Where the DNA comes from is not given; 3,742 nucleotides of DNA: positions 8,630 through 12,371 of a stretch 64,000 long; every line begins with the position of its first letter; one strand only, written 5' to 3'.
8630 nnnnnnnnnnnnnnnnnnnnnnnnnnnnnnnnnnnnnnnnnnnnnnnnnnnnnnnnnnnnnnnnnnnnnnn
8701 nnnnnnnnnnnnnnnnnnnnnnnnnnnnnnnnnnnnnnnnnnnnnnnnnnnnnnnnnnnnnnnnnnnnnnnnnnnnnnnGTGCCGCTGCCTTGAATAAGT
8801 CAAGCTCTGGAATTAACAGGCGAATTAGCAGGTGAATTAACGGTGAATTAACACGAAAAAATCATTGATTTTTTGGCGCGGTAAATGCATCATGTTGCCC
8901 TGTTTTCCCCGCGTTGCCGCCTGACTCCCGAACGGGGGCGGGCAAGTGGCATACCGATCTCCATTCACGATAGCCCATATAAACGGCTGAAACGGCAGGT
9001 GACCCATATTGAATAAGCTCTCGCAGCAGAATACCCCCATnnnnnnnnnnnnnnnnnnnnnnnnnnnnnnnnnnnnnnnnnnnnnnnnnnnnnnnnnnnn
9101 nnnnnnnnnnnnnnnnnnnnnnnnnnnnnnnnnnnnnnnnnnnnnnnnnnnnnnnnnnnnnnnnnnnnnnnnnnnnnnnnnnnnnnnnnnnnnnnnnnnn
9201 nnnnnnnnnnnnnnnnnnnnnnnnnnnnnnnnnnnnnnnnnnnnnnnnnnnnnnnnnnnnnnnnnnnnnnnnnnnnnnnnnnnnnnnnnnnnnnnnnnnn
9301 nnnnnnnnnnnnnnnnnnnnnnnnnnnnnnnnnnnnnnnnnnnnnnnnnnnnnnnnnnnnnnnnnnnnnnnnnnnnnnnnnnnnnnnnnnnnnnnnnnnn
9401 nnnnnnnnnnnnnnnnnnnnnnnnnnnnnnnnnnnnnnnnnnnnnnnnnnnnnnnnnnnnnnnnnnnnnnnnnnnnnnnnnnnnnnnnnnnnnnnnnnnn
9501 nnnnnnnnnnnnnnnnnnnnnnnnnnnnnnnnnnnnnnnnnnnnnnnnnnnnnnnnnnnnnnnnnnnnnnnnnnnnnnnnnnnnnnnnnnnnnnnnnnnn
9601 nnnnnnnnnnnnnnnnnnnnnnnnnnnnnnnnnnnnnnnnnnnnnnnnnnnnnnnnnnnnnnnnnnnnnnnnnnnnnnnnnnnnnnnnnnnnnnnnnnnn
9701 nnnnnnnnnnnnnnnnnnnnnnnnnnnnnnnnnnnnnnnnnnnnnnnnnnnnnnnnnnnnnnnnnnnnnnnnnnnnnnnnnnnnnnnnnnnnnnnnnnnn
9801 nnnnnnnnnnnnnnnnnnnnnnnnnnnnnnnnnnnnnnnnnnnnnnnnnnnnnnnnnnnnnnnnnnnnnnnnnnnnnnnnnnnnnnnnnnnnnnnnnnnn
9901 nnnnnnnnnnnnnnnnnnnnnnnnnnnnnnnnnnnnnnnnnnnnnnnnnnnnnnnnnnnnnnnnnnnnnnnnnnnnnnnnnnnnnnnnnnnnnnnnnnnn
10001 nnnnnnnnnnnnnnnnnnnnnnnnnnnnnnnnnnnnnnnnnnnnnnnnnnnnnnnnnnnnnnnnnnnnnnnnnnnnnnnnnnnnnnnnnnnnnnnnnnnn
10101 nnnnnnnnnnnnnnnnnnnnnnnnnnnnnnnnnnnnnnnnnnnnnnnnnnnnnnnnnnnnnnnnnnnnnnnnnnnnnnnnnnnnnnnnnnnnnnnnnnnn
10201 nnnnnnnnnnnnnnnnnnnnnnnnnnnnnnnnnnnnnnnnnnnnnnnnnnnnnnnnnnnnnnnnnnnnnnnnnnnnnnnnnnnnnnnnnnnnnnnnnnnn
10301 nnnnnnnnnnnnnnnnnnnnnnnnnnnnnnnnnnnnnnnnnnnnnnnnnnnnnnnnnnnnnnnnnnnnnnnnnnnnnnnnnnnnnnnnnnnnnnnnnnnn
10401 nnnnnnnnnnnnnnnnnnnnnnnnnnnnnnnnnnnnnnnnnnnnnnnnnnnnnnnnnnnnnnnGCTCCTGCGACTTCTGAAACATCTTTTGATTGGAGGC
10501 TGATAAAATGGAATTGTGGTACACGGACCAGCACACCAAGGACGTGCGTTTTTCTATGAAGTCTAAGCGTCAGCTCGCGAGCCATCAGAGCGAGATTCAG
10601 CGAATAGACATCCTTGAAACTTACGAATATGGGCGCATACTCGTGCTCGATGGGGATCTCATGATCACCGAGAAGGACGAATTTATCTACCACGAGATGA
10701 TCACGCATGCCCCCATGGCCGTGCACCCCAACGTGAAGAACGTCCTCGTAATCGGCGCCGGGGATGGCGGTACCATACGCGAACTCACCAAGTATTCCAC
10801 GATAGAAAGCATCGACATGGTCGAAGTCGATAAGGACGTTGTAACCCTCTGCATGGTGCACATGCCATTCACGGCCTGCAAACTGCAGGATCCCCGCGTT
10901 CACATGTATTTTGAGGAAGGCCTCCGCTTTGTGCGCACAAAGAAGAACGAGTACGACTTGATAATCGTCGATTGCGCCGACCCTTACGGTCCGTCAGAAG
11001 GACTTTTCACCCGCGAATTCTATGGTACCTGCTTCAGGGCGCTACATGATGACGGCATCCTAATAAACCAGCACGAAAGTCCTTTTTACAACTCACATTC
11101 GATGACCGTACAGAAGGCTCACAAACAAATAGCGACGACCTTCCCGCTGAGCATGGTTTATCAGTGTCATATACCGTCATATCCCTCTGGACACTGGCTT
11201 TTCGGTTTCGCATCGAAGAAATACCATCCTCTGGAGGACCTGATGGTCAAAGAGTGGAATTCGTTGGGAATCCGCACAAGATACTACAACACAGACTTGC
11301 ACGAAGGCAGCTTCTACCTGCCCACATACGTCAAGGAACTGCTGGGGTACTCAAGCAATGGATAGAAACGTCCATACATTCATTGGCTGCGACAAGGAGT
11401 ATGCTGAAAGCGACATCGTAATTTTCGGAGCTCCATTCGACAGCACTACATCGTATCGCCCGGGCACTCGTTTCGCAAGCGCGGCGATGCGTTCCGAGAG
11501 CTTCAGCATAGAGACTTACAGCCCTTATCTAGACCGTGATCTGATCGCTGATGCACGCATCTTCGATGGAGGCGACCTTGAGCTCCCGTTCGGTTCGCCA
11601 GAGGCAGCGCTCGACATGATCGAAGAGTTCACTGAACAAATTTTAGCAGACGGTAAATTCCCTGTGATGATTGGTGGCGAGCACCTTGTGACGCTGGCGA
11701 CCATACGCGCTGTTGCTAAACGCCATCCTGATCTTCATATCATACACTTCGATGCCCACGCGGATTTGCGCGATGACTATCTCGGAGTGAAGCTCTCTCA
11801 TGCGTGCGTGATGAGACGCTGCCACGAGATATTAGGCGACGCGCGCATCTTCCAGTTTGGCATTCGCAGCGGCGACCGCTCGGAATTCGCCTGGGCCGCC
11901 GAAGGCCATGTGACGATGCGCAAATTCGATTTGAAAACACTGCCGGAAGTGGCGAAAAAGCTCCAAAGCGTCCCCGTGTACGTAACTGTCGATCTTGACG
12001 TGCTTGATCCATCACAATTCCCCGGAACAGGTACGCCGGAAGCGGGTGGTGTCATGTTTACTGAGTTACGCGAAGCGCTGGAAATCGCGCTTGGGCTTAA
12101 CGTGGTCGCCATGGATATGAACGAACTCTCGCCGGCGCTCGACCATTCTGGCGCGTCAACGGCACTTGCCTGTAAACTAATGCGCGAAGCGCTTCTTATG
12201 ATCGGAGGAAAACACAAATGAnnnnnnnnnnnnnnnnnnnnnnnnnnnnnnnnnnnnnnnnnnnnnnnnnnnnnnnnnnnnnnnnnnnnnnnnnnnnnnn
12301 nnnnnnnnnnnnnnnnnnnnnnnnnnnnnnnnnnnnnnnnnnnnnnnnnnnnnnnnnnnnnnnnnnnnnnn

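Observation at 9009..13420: Polyamine operon mixing aminopropyl (SpeE) and carboxyaminopropyl (CANSDH-like) enzymes, with no decarboxylase for either route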

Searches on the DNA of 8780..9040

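Call 74: search_rna_families(source=window, start=8780, end=9040, threshold=evalue, max_evalue=5)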
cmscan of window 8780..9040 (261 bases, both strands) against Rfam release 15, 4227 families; matches with E-value up to 5: 2.
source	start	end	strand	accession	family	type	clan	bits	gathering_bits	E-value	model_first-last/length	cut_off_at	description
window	8908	8950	+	RF01791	F6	Gene; sRNA;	-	14.8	46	4.7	1-57/57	no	F6 TB sRNA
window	8780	8803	-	RF02147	MEG8_3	Gene; lncRNA;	-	9.6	40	4.6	1-25/66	3'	Maternally expressed 8 exon 3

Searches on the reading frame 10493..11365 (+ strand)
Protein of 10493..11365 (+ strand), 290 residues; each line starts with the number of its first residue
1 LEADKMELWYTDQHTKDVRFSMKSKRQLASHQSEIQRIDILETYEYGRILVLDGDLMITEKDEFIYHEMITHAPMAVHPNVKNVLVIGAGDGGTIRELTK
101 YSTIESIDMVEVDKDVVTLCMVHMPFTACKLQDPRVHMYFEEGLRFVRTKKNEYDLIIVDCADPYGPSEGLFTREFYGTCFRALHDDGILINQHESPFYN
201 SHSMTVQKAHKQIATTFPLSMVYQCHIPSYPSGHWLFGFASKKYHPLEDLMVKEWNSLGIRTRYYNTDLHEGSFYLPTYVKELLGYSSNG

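Call 3: search_protein_families(library=pfam, proteins=[window:10493-11365:+])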
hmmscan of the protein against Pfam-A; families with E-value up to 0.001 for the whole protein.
window:10493-11365:+ (290 aa): 2 families
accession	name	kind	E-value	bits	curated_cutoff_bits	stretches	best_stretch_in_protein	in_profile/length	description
PF01564.23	Spermine_synth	-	1.7e-57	194.4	22.9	1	63-243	1-179/186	Spermine/spermidine synthase domain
PF17284.7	Spermine_synt_N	-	2.6e-12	46.9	22.1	1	8-60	1-53/53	Spermidine synthase tetramerisation domain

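Call 4: search_protein_families(library=ncbifam, proteins=[window:10493-11365:+])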
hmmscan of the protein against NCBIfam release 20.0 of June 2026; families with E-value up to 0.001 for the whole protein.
window:10493-11365:+ (290 aa): 7 families
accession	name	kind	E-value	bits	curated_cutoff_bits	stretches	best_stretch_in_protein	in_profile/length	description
NF002010.0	PRK00811.1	equivalog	2.6e-109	364.9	260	1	5-284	3-284/287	polyamine aminopropyltransferase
TIGR00417.1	speE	equivalog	2.4e-89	299.2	249.55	1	9-279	1-271/271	spermidine synthase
NF002956.0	PRK03612.1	equivalog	2e-42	145.3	472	1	11-277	227-492/522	polyamine aminopropyltransferase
NF002435.0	PRK01581.1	equivalog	3.7e-28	98.7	537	1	25-249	97-320/374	polyamine aminopropyltransferase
NF001811.0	PRK00536.1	equivalog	2.9e-25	89.4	352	1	8-284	1-256/262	spermidine synthase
NF003380.0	PRK04457.1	equivalog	6.1e-12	45.1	304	1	77-192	66-178/265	polyamine aminopropyltransferase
NF037959.1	MFS_SpdSyn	subfamily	0.00056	18.8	40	1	78-219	273-408/480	fused MFS/spermidine synthase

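Call 49: search_solved_structures(query=window:10508-11365:+, max_evalue=1e-30, show_alignments=0)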
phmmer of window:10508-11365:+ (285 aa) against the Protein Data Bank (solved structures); distinct sequences matched with E-value up to 1e-30: 25.
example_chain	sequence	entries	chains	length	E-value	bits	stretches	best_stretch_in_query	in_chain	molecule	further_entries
1iy9_A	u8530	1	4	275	1.9e-74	253.9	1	2-279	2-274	Spermidine synthase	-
1inl_A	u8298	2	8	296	2.7e-71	243.5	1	2-280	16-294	Spermidine synthase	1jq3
3o4f_A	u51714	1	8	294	8.1e-56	192.7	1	25-280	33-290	Spermidine synthase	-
2pwp_A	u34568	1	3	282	1.3e-53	185.5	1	14-275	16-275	Spermidine synthase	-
2hte_A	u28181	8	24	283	1.3e-53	185.5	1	14-275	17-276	Spermidine synthase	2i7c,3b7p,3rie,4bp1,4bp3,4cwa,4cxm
4uoe_A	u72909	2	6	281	1.3e-53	185.5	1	14-275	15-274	SPERMIDINE SYNTHASE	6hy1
2pss_A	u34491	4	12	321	2e-53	184.9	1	14-275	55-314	Spermidine synthase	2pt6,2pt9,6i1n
2b2c_A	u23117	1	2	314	3.1e-52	181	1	14-279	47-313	spermidine synthase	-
3rw9_A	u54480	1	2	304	1.2e-49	172.5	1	18-279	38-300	Spermidine synthase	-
2o05_A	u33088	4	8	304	1.2e-49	172.5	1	18-279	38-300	Spermidine synthase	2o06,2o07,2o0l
9q41_A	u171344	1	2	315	1.4e-49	172.3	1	18-279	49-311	Spermidine synthase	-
6qmm_B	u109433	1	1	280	1.8e-49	171.9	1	4-277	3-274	Polyamine aminopropyltransferase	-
6o65_A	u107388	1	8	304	2.1e-49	171.7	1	15-280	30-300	Spermidine synthase 1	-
1xj5_A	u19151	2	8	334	3e-49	171.2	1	15-280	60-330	Spermidine synthase 1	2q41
6o63_A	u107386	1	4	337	3.1e-49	171.2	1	15-280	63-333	Spermidine synthase 1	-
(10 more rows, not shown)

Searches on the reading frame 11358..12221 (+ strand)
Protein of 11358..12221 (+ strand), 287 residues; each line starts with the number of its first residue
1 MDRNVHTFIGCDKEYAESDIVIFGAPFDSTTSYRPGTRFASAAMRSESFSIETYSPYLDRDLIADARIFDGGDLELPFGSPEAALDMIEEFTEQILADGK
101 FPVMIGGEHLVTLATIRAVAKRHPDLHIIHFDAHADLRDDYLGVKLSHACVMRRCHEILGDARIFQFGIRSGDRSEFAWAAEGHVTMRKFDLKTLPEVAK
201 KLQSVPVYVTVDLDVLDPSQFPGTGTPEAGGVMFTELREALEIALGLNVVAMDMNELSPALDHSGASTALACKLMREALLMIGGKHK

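Call 3: search_protein_families(library=pfam, proteins=[window:11358-12221:+])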
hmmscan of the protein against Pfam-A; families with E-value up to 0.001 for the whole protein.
window:11358-12221:+ (287 aa): 1 family
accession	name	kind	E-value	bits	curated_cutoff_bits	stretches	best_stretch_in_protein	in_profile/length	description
PF00491.26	Arginase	-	1.4e-81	274.5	22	1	19-280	2-279/280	Arginase family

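Call 4: search_protein_families(library=ncbifam, proteins=[window:11358-12221:+])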
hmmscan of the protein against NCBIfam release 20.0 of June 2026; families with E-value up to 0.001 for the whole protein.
window:11358-12221:+ (287 aa): 5 families
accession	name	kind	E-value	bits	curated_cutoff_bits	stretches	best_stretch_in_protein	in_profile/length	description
TIGR01230.1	agmatinase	equivalog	9.5e-82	274.7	174.3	1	8-281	3-275/275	agmatinase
NF002564.0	PRK02190.1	subfamily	4e-56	190.4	302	1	12-282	27-301/307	agmatinase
TIGR01227.1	hutG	equivalog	2.5e-26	92.6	229.15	1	12-279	29-306/307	formimidoylglutamase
TIGR01229.1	rocF_arginase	equivalog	2.5e-25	89.5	227.6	2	164-279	169-295/300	arginase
NF010347.0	PRK13775.1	equivalog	0.00022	20.6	381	0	55-167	82-197/331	formimidoylglutamase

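Call 47: search_solved_structures(query=window:11358-12221:+, max_evalue=1e-10, show_alignments=0)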
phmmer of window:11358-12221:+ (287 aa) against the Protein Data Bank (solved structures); distinct sequences matched with E-value up to 1e-10: 49.
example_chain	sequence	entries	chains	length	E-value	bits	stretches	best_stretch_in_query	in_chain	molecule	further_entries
3lhl_A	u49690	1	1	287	1.7e-82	279.9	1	14-285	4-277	Putative agmatinase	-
3pzl_A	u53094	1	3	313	8.3e-49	169.4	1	14-276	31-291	Agmatine ureohydrolase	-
3nio_A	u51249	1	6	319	9.8e-43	149.5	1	18-284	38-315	Guanidinobutyrase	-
1gq6_A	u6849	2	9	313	6.1e-41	143.6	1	16-284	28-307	PROCLAVAMINATE AMIDINO HYDROLASE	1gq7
1wog_A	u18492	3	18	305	1.8e-36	129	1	17-280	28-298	agmatinase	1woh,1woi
3nip_A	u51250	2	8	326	4.8e-34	121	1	19-282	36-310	3-guanidinopropionase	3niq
7lol_A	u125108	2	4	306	1.3e-33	119.6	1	16-280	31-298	Agmatinase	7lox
7lba_A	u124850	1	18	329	1.7e-33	119.2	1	16-280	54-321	Agmatinase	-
9fek_A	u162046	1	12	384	1.6e-28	102.9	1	14-278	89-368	Putative agmatinase 2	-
4dz4_A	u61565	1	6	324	1.5e-27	99.7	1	18-272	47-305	Agmatinase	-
7esr_A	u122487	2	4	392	6.1e-27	97.7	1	13-278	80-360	Probable agmatinase 2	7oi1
6vss_A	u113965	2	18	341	1.3e-22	83.4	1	22-278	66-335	Arginase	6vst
6vsu_A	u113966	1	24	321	5.1e-22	81.5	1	18-280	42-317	Arginase 1, mitochondrial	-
3m1r_A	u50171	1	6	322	1.7e-19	73.3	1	21-279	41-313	Formimidoylglutamase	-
1cev_A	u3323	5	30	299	1.8e-18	69.9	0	201-276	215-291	PROTEIN (ARGINASE)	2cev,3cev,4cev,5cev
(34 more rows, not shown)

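Call 50: search_solved_structures(query=window:11358-12221:+, max_evalue=1e-40, show_alignments=2)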
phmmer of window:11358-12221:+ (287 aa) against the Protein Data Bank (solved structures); distinct sequences matched with E-value up to 1e-40: 4.
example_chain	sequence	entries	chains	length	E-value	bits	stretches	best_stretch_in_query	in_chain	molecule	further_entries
3lhl_A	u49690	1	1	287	1.7e-82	279.9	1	14-285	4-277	Putative agmatinase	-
3pzl_A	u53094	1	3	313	8.3e-49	169.4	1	14-276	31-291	Agmatine ureohydrolase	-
3nio_A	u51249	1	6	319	9.8e-43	149.5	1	18-284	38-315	Guanidinobutyrase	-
1gq6_A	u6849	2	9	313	6.1e-41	143.6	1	16-284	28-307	PROCLAVAMINATE AMIDINO HYDROLASE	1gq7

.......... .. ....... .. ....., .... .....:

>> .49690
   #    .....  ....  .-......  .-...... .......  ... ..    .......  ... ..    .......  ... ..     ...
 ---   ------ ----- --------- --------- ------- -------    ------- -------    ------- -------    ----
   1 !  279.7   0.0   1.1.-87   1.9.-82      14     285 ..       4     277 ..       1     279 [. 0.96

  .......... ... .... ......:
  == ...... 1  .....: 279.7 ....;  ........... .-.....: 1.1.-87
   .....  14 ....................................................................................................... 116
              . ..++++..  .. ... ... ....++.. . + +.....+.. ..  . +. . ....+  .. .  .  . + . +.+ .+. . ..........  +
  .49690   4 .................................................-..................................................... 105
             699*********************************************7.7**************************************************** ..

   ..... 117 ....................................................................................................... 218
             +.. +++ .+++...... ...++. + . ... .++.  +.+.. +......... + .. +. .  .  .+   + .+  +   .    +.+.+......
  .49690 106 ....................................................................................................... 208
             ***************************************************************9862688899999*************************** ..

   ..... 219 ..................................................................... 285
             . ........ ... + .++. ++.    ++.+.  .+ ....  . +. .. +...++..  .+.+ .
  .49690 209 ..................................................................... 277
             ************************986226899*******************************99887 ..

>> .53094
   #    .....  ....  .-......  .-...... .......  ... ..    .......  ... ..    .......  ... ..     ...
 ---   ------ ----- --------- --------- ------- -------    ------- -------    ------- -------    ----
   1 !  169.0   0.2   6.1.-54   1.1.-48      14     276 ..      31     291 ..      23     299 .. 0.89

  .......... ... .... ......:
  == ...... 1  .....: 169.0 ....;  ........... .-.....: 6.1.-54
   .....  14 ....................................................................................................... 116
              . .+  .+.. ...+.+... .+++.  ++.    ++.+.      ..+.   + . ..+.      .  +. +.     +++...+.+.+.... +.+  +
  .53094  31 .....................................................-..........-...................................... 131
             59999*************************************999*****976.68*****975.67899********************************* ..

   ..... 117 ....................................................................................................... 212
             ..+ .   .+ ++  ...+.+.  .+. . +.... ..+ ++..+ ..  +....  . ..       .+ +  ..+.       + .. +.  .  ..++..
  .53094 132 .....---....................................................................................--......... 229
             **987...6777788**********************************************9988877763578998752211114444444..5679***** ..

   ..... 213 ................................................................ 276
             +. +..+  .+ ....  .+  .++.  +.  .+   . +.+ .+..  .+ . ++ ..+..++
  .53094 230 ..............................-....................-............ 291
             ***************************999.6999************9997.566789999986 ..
